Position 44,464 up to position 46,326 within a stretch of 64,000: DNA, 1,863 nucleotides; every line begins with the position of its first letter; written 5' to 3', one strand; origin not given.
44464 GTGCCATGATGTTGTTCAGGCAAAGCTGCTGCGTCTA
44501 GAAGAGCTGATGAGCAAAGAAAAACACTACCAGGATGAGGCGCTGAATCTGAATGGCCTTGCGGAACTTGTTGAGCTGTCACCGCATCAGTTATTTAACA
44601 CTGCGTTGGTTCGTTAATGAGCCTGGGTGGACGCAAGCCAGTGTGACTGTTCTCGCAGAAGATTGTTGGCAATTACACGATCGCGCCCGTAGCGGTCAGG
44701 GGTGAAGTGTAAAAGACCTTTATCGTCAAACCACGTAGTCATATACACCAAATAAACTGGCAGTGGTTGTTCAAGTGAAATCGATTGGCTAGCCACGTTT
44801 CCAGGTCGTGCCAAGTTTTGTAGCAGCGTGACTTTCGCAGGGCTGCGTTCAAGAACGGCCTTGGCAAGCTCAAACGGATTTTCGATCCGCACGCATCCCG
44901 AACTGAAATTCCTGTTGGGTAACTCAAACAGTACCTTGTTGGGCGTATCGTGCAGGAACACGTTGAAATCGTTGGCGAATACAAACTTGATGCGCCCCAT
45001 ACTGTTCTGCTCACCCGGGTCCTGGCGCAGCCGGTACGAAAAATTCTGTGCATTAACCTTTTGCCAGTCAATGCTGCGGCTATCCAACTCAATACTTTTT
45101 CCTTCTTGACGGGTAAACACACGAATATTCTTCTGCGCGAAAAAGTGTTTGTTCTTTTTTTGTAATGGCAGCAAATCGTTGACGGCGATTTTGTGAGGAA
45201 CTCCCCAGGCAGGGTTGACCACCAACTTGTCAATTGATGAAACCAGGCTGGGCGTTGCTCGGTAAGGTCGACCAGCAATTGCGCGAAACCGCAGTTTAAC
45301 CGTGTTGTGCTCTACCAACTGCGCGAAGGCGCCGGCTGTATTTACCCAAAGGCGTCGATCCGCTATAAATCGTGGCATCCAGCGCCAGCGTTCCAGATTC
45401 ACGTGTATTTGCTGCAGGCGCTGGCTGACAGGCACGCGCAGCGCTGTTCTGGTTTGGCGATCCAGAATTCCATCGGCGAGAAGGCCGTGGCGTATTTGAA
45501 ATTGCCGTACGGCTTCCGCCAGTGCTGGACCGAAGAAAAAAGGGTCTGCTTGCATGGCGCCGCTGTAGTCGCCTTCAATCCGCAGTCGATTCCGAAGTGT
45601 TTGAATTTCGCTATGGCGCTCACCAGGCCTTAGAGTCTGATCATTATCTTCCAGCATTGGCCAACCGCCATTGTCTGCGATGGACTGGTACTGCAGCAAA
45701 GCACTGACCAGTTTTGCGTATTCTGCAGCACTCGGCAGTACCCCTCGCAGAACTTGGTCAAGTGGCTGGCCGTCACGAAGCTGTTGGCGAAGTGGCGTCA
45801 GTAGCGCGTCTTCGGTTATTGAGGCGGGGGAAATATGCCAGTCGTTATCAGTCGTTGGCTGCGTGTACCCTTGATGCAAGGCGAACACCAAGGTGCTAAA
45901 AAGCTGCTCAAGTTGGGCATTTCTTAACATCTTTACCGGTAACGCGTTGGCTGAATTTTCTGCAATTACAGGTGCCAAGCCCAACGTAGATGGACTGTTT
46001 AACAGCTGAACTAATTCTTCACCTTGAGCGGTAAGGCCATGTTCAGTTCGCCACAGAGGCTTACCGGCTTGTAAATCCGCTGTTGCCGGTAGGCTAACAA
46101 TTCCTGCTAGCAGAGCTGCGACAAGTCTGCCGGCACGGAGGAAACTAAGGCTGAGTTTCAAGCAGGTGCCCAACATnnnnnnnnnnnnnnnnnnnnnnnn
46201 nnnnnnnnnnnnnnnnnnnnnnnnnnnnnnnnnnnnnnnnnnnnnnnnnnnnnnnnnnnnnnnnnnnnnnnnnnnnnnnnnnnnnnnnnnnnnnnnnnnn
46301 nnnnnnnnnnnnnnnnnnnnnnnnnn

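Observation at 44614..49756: Slam/DUF560-like outer-membrane protein next to a LapG-type protease, a barrel-tailed secreted protein and an L,D-transpeptidase: candidate protease-gated type XI secretion module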

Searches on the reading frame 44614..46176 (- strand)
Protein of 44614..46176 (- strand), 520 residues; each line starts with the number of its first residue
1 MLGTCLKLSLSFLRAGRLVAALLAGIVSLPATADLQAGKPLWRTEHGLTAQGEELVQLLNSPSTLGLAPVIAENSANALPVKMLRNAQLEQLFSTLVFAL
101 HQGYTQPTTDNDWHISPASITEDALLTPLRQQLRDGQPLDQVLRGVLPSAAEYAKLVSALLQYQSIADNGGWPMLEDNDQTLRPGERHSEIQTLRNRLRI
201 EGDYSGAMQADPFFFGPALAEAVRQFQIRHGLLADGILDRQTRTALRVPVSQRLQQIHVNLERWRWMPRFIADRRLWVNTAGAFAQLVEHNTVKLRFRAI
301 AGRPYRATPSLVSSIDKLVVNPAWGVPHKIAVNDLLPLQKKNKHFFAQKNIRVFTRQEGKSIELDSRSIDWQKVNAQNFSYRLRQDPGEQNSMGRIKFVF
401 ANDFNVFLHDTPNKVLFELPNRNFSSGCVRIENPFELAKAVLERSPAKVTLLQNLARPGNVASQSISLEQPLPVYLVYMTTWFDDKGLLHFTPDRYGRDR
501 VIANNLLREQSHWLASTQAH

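Call 3: search_protein_families(library=pfam, proteins=[window:44614-46176:-], max_evalue=1)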
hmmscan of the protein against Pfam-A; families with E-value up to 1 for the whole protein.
window:44614-46176:- (520 aa): 3 families
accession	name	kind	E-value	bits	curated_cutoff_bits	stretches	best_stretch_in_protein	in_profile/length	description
PF03734.19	YkuD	-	3.6e-16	60.5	23.4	1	274-448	2-145/146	L,D-transpeptidase catalytic domain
PF01471.23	PG_binding_1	-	3.8e-11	43.4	23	1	187-246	1-57/57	Putative peptidoglycan binding domain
PF20142.4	Scaffold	-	4.7e-07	31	24.6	1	37-160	11-139/139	Scaffold domain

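Call 4: search_protein_families(library=ncbifam, proteins=[window:44614-46176:-], max_evalue=1)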
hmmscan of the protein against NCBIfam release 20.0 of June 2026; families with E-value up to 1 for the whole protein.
window:44614-46176:- (520 aa): 4 families
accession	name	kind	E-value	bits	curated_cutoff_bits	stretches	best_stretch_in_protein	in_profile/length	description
NF007891.0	PRK10594.1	equivalog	2.5e-65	221.5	425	2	212-502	315-602/617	L,D-transpeptidase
TIGR02869.1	spore_SleB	equivalog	1e-07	32.1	236.5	1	178-255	3-77/201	spore cortex-lytic enzyme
NF052377.1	lmo1851_S41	exception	0.05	12.3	725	1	177-258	379-457/468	lmo1851 family serine protease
NF052335.1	PdgHdaseHSB129560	equivalog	0.051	12.9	500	1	191-246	276-328/330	peptidoglycan hydrolase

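Call 78: search_solved_structures(query=window:44614-46176:-, max_evalue=0.001, show_alignments=1)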
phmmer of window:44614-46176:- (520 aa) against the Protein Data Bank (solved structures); distinct sequences matched with E-value up to 0.001: 4.
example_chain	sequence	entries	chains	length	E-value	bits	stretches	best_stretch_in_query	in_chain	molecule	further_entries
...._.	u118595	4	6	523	1.8e-57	198.2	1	136-503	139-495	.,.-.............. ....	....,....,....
7kgm_A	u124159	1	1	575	2.1e-48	168.3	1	208-501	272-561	Putative exported protein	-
7kgn_A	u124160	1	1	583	8.5e-48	166.3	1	217-500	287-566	L,D-transpeptidase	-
6ntw_A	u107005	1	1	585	4.3e-46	160.7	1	216-499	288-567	Probable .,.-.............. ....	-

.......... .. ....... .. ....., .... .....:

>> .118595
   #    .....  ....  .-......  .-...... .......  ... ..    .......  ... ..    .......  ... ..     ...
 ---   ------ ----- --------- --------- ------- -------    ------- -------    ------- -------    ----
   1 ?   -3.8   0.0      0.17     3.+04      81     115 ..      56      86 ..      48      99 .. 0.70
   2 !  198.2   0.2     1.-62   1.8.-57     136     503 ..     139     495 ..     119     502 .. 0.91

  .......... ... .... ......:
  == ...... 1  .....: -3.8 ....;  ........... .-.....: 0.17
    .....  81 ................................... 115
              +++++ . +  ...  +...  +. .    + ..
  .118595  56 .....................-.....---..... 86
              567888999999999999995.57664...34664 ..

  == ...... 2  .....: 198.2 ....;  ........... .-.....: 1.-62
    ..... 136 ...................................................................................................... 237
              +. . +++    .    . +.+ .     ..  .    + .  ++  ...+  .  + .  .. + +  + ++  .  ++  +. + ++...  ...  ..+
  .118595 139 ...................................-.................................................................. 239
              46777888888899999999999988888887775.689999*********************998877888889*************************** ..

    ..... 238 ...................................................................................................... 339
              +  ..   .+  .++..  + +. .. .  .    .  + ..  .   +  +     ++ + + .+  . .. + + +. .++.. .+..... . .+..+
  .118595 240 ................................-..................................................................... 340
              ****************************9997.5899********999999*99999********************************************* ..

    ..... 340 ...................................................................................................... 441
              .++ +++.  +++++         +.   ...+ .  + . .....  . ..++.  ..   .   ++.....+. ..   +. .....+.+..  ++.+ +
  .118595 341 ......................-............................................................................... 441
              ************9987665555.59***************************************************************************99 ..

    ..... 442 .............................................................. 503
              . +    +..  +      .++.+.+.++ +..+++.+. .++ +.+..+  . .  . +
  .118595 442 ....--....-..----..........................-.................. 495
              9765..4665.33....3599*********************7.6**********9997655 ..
